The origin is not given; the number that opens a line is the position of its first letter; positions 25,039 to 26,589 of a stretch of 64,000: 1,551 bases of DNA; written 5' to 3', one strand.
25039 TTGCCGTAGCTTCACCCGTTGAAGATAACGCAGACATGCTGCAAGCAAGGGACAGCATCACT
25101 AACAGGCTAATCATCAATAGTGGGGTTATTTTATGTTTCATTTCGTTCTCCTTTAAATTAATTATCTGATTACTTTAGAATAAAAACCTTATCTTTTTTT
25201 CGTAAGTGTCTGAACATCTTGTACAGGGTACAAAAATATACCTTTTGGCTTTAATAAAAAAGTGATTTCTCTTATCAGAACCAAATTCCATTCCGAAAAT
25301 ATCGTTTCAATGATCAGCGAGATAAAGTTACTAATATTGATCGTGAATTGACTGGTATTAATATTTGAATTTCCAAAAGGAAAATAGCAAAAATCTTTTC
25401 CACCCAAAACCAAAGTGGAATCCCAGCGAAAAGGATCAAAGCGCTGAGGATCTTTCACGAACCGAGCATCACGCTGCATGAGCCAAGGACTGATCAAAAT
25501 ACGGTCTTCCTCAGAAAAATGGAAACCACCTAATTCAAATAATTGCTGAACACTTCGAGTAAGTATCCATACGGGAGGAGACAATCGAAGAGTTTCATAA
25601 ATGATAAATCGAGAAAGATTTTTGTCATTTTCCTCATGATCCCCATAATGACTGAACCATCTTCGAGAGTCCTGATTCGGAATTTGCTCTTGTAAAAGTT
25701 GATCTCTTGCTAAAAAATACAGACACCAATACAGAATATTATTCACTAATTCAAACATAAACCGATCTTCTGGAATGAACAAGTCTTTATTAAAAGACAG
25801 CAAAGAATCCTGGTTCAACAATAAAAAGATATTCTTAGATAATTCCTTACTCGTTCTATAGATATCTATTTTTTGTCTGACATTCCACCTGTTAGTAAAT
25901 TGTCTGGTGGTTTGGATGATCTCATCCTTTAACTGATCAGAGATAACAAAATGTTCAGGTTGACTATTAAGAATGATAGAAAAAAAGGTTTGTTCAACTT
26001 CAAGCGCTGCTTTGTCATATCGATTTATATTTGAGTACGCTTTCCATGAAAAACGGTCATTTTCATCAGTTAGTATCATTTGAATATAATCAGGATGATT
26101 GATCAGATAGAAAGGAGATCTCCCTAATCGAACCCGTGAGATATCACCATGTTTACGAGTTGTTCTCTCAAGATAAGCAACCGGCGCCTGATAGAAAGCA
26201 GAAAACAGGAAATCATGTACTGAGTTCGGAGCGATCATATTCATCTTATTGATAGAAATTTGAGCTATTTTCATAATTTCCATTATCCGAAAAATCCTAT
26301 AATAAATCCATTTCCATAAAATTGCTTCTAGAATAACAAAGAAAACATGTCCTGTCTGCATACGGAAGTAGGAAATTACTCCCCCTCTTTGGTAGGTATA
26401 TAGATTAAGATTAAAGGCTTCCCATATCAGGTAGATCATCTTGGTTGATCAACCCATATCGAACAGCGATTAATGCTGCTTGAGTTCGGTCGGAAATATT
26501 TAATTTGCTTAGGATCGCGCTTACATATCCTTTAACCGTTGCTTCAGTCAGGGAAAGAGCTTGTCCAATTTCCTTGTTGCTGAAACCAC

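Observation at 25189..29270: Two-component operon ends in a cytochrome-P450-fold protein that has lost its heme-thiolate cysteine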

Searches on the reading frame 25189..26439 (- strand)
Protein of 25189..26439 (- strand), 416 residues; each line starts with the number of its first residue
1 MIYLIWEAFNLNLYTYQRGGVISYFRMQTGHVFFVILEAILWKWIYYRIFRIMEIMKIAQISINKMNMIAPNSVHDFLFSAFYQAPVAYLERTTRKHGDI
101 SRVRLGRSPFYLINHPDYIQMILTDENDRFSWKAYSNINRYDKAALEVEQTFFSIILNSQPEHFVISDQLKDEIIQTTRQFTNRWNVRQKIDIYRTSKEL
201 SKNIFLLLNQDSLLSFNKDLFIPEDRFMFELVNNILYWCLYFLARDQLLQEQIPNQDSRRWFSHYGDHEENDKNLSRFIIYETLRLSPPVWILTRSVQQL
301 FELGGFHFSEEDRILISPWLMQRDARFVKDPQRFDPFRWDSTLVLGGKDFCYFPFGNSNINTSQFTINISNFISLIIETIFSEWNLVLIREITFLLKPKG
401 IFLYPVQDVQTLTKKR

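Call 3: search_protein_families(library=pfam, proteins=[window:25189-26439:-], max_evalue=1)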
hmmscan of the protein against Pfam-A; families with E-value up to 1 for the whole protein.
window:25189-26439:- (416 aa): 1 family
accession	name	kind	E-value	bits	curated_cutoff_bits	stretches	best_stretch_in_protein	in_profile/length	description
PF00067.27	p450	-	1.3e-21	77.4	22.8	2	236-357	282-406/462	Cytochrome P450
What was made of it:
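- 25189..26283 (-): P450-derived protein, 364 aa, without a heme-thiolate ligand. This is the supported gene model. The longest ORF, reaching 26439, is not supported. PF00067 at E=1.3e-21 (call 3).
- Checked: P450-like ORF, 25189-26439: it matches PF00067 at E=1.3e-21 (77 bits against a cut-off of 22.8; call 3).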

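Call 4: search_protein_families(library=ncbifam, proteins=[window:25189-26439:-], max_evalue=1)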
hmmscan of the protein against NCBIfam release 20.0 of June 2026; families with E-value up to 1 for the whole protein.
window:25189-26439:- (416 aa): 7 families
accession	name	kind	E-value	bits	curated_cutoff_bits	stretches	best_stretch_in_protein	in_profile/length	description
NF051859.1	AlbFlvMonOxTrpSyn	equivalog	6.4e-21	74.4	700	2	276-391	320-434/457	bifunctional albaflavenone monooxygenase/terpene synthase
NF050147.1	aminopyruv_ApyO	equivalog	2e-16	59.7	525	1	229-358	245-368/444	RiPP biosynthesis cytochrome P450 ApyO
NF045812.1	PentlenOxigase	equivalog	5.5e-16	58.5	800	2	230-387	255-412/444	pentalenene oxygenase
TIGR04538.1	P450_cycloAA_1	subfamily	6e-06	25.3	500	1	270-342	252-324/395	cytochrome P450, cyclodipeptide synthase-associated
TIGR04515.1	P450_rel_GT_act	subfamily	9.7e-06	25.2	343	1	275-342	259-326/386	P450-derived glycosyltransferase activator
NF041802.1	P450_SolI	exception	0.0013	17.3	850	1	274-334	294-354/424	solanimycin biosynthesis cytochrome P450 SolI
NF053744.1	FAProxCypCBc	equivalog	0.0058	15.3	600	1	271-359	271-356/416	CYP152 family fatty-acid peroxygenase CypC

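Call 5: search_solved_structures(query=window:25189-26439:-, max_evalue=0.001, show_alignments=4)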
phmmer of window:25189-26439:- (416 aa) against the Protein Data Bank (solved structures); distinct sequences matched with E-value up to 0.001: 49.
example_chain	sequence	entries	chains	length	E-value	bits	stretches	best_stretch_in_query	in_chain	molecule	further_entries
3dbg_A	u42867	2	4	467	5.4e-12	48.6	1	278-356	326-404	Putative cytochrome P450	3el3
4uhi_A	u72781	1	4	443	3.2e-08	36.1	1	237-359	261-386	STEROL 14-ALPHA DEMETHYLASE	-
4uhl_A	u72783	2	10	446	3.2e-08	36.1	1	237-359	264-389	STEROL 14-ALPHA DEMETHYLASE | Lanosterol 14-alpha demethylase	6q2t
8sbi_A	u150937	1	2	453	3.3e-08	36.1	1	237-359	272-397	Lanosterol 14-alpha demethylase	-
6uez_A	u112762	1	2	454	3.3e-08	36.1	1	237-359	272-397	Lanosterol 14-alpha demethylase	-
8ss0_A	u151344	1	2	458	3.4e-08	36.1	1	237-359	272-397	Lanosterol 14-alpha demethylase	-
8yqo_A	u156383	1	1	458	3.5e-08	36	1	237-359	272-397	Lanosterol 14-alpha demethylase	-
3jus_A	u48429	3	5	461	3.6e-08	36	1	237-359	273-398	Lanosterol 14-alpha demethylase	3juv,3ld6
7wzl_A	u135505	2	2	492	4.8e-08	35.6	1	277-358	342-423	Putative cytochrome P450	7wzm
9bat_A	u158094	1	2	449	7.1e-08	35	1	237-358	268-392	Lanosterol 14-alpha demethylase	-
5ylw_A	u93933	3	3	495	9.4e-06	28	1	278-358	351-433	Ferruginol synthase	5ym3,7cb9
7x2q_A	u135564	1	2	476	1.4e-05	27.4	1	278-358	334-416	Sugiol synthase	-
2hi4_A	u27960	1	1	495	5e-05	25.6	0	204-339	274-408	Cytochrome P450 1A2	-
1wiy_A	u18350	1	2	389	7.3e-05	25.1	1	279-357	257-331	Cytochrome P450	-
8gk3_A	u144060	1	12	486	9.7e-05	24.7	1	277-371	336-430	Cytochrome P450 3A7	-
4dvq_A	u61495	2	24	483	0.00011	24.6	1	238-356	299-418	Cytochrome P450 11B2, mitochondrial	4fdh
7m8v_A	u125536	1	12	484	0.00011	24.6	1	238-356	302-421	Cytochrome P450 11B2, mitochondrial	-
7kvk_A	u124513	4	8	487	0.00011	24.5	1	276-373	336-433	Cytochrome P450 3A4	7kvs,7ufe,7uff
4zgx_A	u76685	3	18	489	0.00011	24.5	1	238-356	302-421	Cytochrome P450 11B2, mitochondrial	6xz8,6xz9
7mk8_A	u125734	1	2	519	0.00012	24.4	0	278-371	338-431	Isoform 2 of Cytochrome P450 3A7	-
4i8v_A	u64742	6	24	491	0.00013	24.3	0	196-339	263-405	Cytochrome P450 1A1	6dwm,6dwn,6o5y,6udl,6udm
9ulw_A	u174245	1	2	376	0.00015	24.1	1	267-369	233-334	Cytochrome P450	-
5vcd_A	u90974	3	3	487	0.00016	24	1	276-372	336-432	Cytochrome P450 3A4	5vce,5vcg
7m8i_A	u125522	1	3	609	0.00016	24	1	238-356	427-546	Adrenodoxin, Cytochrome P450 11B2, mitochondrial fusion enzyme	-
9njw_A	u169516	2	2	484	0.00016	24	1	234-340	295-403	Cytochrome P450, CYP11A1 | Ancestral Cytochrome P450 11A1 (CYP11A1)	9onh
2w0a_A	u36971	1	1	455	0.00016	23.9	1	279-343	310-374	CYTOCHROME P450 51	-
1u13_A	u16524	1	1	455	0.00017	23.9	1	279-343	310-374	Cytochrome P450 51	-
1x8v_A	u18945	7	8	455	0.00017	23.9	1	279-343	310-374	Cytochrome P450 51 | STEROL 14ALPHA-DEMETHYLASE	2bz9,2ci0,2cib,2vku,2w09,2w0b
1e9x_A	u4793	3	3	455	0.00017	23.8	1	279-343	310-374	CYTOCHROME P450 51-LIKE RV0764C | CYTOCHROME P450 51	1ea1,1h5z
7tef_A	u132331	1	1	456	0.00018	23.8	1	279-356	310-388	Cytochrome P450 51B1 Cyp51B1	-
6ma7_A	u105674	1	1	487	0.00026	23.3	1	276-373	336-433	Cytochrome P450 3A4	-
4ny4_A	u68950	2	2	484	0.00026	23.2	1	276-373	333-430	Cytochrome P450 3A4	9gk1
1w0e_A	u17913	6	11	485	0.00027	23.2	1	276-373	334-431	CYTOCHROME P450 3A4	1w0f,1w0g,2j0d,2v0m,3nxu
7lxl_A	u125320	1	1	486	0.00027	23.2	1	276-373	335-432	Cytochrome P450 3A4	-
1tqn_A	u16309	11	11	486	0.00027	23.2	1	276-373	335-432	cytochrome P450 3A4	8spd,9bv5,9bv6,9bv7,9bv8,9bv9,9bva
3tjs_A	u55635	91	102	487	0.00027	23.2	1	276-373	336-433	Cytochrome P450 3A4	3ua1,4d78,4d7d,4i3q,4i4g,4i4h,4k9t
4d6z_A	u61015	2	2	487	0.00028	23.2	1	277-373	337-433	CYTOCHROME P450 3A4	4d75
9yk4_A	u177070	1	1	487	0.00029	23.1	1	276-372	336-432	Cytochrome P450 3A4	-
3pm0_A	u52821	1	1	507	0.00078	21.7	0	279-341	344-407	Cytochrome P450 1B1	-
2q9f_A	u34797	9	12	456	0.00085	21.6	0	275-357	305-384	Cytochrome P450 46A1 | Cholesterol 24-hydroxylase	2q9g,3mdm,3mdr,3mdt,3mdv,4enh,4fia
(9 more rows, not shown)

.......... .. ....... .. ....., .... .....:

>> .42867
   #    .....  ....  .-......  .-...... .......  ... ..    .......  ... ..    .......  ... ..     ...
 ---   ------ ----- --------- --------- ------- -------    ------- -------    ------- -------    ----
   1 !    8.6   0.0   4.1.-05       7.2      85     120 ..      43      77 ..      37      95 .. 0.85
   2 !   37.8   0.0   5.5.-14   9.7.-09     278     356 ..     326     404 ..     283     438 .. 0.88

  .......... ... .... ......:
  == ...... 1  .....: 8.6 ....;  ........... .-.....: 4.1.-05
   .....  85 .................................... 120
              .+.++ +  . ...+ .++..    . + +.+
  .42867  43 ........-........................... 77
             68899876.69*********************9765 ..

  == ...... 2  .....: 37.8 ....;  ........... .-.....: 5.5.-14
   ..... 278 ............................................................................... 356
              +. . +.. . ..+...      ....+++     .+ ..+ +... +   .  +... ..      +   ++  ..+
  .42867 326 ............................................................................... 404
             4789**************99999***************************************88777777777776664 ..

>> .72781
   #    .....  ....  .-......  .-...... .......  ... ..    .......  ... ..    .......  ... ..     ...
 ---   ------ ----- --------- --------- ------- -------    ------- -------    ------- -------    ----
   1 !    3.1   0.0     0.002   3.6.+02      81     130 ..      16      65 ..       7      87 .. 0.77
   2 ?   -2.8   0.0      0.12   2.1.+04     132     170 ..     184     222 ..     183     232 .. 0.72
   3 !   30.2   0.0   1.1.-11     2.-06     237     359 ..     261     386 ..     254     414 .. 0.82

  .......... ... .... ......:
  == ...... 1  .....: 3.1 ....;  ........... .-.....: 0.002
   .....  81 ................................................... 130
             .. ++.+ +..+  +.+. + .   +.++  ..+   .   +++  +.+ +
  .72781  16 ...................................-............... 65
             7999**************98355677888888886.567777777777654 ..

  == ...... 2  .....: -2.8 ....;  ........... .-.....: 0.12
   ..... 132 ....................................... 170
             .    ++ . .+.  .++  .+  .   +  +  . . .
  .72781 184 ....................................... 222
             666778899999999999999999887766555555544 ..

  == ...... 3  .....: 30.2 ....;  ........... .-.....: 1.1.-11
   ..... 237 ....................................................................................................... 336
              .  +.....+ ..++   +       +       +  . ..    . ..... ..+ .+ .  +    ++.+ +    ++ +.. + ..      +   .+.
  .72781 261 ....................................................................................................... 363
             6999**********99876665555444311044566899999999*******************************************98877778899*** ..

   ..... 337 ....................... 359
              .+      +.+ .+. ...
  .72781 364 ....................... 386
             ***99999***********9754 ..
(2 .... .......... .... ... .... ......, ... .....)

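Call 7: find_homologous_proteins(query=window:25189-26439:-, max_evalue=0.001)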
Query window:25189-26439:- (416 aa): 8 proteins with E <= 0.001 among 2334 candidates.
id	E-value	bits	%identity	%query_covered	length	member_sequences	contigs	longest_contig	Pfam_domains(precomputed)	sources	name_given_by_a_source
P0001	3.1e-243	825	100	88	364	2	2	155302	PF00067.28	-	-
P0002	5.2e-157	541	67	88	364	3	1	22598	PF00067.28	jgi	-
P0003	9.2e-26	109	30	41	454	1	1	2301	PF00067.28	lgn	-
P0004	1.9e-21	95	31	41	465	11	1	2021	PF00067.28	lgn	-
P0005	1.6e-19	88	35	27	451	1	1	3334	PF00067.28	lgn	-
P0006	1.9e-17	81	49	13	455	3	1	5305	PF00067.28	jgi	jgi:cytochrome P450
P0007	6.4e-17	80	40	20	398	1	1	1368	PF00067.28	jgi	jgi:cytochrome P450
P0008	2.6e-13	68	32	31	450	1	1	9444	PF00067.28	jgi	jgi:enediyne biosynthesis protein E7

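Call 9: find_encoding_contigs(protein=P0002, flank=10000, max_places=6)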
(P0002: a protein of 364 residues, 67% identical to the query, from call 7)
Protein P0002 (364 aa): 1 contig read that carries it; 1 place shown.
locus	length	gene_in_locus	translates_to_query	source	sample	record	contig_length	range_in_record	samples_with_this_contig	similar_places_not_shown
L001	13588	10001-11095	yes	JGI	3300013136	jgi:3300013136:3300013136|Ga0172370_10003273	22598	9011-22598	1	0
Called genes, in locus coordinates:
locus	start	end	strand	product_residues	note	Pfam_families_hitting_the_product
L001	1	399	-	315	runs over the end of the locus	PF00005:ABC_tran, PF13304:AAA_21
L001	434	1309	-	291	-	PF01790:LGT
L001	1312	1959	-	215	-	PF01066:CDP-OH_P_transf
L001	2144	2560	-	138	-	-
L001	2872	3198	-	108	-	PF12838:Fer4_7 (weak), PF12797:Fer4_2 (weak), PF13237:Fer4_10 (weak), PF00037:Fer4, PF12837:Fer4_6 (weak)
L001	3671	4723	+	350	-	PF00892:EamA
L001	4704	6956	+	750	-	PF17854:FtsK_alpha, PF01580:FtsK_SpoIIIE, PF09397:FtsK_gamma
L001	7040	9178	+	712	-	PF07730:HisKA_3, PF02518:HATPase_c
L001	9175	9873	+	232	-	PF00072:Response_reg, PF00196:GerE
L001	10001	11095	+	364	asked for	PF00067:p450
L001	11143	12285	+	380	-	-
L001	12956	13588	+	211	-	?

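Call 15: find_related_loci(query=A2, collection=genome_contigs, flank=10000)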
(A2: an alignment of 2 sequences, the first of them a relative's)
Query A2 (364 aa) in genome_contigs; peptide patterns used: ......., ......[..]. (x = any residue, [..] = any of these).
146 stretches matched a pattern, but none encodes a relative of the query by tblastn (E <= 1e-3).
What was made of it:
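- Tried and rejected: Only N-terminal peptides were used (call 15).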

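Call 17: find_encoding_contigs(protein=P0001, flank=10000, max_places=6)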
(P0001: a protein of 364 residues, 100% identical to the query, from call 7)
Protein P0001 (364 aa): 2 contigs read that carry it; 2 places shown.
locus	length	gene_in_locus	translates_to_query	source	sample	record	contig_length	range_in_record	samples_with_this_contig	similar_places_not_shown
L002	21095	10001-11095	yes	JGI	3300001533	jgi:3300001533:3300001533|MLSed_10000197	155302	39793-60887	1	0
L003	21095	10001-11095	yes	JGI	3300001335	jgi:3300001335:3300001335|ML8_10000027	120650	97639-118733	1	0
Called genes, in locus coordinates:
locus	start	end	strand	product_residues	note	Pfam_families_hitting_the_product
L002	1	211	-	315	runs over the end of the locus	PF00005:ABC_tran, PF13304:AAA_21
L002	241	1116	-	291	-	PF01790:LGT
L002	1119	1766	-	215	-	PF01066:CDP-OH_P_transf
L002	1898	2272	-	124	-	-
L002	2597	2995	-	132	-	PF13183:Fer4_8 (faint), PF14697:Fer4_21 (faint), PF12838:Fer4_7 (weak), PF13187:Fer4_9 (weak), PF00037:Fer4, PF12797:Fer4_2 (weak), PF12837:Fer4_6 (weak), PF13237:Fer4_10 (weak)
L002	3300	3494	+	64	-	PF09055:Sod_Ni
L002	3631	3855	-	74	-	-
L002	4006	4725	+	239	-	PF00892:EamA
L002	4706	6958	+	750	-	PF17854:FtsK_alpha, PF01580:FtsK_SpoIIIE, PF09397:FtsK_gamma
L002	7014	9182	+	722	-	PF07730:HisKA_3, PF02518:HATPase_c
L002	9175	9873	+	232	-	PF00072:Response_reg, PF00196:GerE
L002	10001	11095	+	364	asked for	PF00067:p450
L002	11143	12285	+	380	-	-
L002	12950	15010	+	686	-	PF00270:DEAD (faint), PF04851:ResIII, PF17757:UvrB_inter, PF27431:UvrB_3rd, PF00271:Helicase_C, PF12344:UvrB, PF02151:UVR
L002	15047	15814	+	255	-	-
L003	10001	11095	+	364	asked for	PF00067:p450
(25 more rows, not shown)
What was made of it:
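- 25189..26283 (-): The stored gene call is 364 aa in two independent assemblies and in the ortholog (calls 7, 9, 17).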

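Call 22: search_protein_representatives(alignment_id=A2)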
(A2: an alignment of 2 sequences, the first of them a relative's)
Query: 2 sequences, 364 profile positions. Proteins with E-value up to 0.001 (for the whole library): 9944; up to 1e-10: 1877; up to 1e-30: 3. The best 150 are listed.
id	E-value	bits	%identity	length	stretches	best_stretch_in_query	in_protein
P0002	1.1e-233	791.3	-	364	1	1-364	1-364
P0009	4.8e-54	200.2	-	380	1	27-359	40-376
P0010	4.4e-35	137.8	-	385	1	27-358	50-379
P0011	7.0e-29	117.4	-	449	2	178-346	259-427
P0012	4.3e-28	114.8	-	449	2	184-305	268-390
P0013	2.1e-27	112.6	-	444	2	223-338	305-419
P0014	3.4e-27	111.9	-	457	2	164-343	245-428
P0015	1.5e-26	109.8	-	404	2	180-306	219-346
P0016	1.5e-26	109.7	-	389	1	38-307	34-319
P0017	2.8e-26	108.8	-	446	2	177-342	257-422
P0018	3.6e-26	108.5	-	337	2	178-349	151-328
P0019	9.3e-26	107.1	-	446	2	224-337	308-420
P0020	1.1e-25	106.9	-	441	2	183-307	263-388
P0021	1.5e-25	106.5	-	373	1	28-305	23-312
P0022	7.4e-25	104.2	-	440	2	178-306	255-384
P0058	7.2e-22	94.4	-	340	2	182-306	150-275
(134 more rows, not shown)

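Call 25: find_encoding_contigs(protein=P0009, flank=10000, max_places=6)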
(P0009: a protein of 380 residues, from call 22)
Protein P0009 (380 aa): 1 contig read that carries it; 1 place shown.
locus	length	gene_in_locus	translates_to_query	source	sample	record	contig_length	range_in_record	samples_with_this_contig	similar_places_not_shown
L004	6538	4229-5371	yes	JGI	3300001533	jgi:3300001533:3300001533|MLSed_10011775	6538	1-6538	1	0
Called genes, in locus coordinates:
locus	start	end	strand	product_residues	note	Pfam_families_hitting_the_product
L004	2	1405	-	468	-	?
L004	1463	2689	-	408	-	PF02065:Melibiase (weak), PF16499:Melibiase_2, PF17450:Melibiase_2_C (weak), PF17801:Melibiase_C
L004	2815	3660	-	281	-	PF07980:SusD_RagB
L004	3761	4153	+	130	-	PF00196:GerE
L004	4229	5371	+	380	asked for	PF00067:p450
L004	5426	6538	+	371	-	?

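Call 26: find_encoding_contigs(protein=P0010, flank=10000, max_places=6)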
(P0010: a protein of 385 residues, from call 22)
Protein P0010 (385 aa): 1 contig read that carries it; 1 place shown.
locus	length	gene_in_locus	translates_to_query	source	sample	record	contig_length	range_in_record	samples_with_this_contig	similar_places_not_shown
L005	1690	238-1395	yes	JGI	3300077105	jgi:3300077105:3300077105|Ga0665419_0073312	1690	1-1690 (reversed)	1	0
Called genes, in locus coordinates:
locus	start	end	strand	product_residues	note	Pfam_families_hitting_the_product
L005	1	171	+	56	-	?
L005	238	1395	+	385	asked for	PF00067:p450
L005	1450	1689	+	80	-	?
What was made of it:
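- Orthologs at 67%, 33% and 29% identity, on contigs from three metagenome samples (one of them also a source of the window's sequence), share the same architecture (calls 9, 25, 26).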
